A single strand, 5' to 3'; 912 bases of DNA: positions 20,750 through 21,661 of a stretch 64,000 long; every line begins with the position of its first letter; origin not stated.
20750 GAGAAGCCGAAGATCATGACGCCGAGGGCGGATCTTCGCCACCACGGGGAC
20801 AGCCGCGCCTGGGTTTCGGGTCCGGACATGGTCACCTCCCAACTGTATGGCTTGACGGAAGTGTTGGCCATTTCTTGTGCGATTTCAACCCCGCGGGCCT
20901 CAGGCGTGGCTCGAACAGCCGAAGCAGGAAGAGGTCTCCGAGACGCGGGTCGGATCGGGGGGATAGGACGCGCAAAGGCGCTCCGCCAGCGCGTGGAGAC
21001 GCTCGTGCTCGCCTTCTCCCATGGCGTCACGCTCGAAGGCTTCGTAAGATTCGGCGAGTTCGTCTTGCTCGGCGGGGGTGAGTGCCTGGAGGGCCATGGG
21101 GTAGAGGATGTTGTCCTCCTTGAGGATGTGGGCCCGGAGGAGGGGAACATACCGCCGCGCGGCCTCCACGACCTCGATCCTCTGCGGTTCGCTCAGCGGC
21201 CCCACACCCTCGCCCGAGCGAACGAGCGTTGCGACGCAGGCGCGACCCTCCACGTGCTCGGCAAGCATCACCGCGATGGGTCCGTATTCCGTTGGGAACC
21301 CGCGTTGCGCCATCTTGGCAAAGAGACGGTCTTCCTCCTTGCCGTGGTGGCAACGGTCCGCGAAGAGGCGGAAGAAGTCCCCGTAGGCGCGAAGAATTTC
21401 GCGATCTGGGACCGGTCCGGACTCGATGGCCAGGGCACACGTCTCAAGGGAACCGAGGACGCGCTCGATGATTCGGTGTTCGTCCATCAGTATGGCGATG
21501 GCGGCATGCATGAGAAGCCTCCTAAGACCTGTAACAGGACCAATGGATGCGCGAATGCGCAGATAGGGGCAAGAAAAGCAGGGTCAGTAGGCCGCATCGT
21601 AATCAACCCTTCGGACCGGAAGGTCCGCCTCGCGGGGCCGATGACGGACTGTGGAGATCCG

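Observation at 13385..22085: Single co-oriented nitrogen-oxide module: Rrf2-hemerythrin-qNOR-cupin-porin-nrfHA-octaheme HAO-like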

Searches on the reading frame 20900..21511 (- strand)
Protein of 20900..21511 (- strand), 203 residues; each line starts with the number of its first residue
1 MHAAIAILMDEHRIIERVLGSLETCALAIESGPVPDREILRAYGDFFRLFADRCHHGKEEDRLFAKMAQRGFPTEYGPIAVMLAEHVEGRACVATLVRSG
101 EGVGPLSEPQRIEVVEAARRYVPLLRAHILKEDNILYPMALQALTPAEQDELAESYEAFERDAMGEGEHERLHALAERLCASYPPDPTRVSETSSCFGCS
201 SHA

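Call 5: search_protein_families(library=pfam, proteins=[window:20900-21511:-], max_evalue=0.01)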
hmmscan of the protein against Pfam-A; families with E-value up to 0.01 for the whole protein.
window:20900-21511:- (203 aa): 1 family
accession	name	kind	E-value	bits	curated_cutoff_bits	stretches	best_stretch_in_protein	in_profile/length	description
PF01814.28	Hemerythrin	-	1.6e-18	67.8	25.3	1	4-140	2-127/127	Hemerythrin HHE cation binding domain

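Call 6: search_protein_families(library=ncbifam, proteins=[window:20900-21511:-], max_evalue=0.01)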
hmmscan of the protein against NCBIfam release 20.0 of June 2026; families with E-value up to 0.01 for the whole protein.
window:20900-21511:- (203 aa): 2 families
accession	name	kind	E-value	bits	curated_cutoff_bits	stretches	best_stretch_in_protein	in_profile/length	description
TIGR03652.1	FeS_repair_RIC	equivalog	2.1e-05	24.4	204.7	1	109-169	106-166/216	iron-sulfur cluster repair di-iron protein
NF008221.0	PRK10992.1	equivalog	0.00025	20.6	254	1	55-142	129-218/220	iron-sulfur cluster repair protein YtfE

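Call 49: search_solved_structures(query=window:20900-21511:-, max_evalue=1, show_alignments=2)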
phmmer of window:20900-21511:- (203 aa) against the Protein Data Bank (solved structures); distinct sequences matched with E-value up to 1: 7.
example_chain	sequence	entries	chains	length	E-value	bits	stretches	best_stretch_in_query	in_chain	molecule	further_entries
7bhc_A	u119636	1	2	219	0.0038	20.5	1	55-141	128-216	Iron-sulfur cluster repair protein YtfE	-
7bha_A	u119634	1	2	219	0.0051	20.1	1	54-141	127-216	Iron-sulfur cluster repair protein YtfE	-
5fnn_A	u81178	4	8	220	0.0051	20.1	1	54-141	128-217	IRON-SULFUR CLUSTER REPAIR PROTEIN YTFE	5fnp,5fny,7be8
7bhb_A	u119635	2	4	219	0.066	16.5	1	55-141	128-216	Iron-sulfur cluster repair protein YtfE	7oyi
4ds3_A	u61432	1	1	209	0.38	14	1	91-149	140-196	Phosphoribosylglycinamide formyltransferase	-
9deh_A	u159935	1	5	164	0.8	13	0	28-121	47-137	Win31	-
1h3e_A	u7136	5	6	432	0.88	12.8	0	16-105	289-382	TYROSYL-TRNA SYNTHETASE | Tyrosine--tRNA ligase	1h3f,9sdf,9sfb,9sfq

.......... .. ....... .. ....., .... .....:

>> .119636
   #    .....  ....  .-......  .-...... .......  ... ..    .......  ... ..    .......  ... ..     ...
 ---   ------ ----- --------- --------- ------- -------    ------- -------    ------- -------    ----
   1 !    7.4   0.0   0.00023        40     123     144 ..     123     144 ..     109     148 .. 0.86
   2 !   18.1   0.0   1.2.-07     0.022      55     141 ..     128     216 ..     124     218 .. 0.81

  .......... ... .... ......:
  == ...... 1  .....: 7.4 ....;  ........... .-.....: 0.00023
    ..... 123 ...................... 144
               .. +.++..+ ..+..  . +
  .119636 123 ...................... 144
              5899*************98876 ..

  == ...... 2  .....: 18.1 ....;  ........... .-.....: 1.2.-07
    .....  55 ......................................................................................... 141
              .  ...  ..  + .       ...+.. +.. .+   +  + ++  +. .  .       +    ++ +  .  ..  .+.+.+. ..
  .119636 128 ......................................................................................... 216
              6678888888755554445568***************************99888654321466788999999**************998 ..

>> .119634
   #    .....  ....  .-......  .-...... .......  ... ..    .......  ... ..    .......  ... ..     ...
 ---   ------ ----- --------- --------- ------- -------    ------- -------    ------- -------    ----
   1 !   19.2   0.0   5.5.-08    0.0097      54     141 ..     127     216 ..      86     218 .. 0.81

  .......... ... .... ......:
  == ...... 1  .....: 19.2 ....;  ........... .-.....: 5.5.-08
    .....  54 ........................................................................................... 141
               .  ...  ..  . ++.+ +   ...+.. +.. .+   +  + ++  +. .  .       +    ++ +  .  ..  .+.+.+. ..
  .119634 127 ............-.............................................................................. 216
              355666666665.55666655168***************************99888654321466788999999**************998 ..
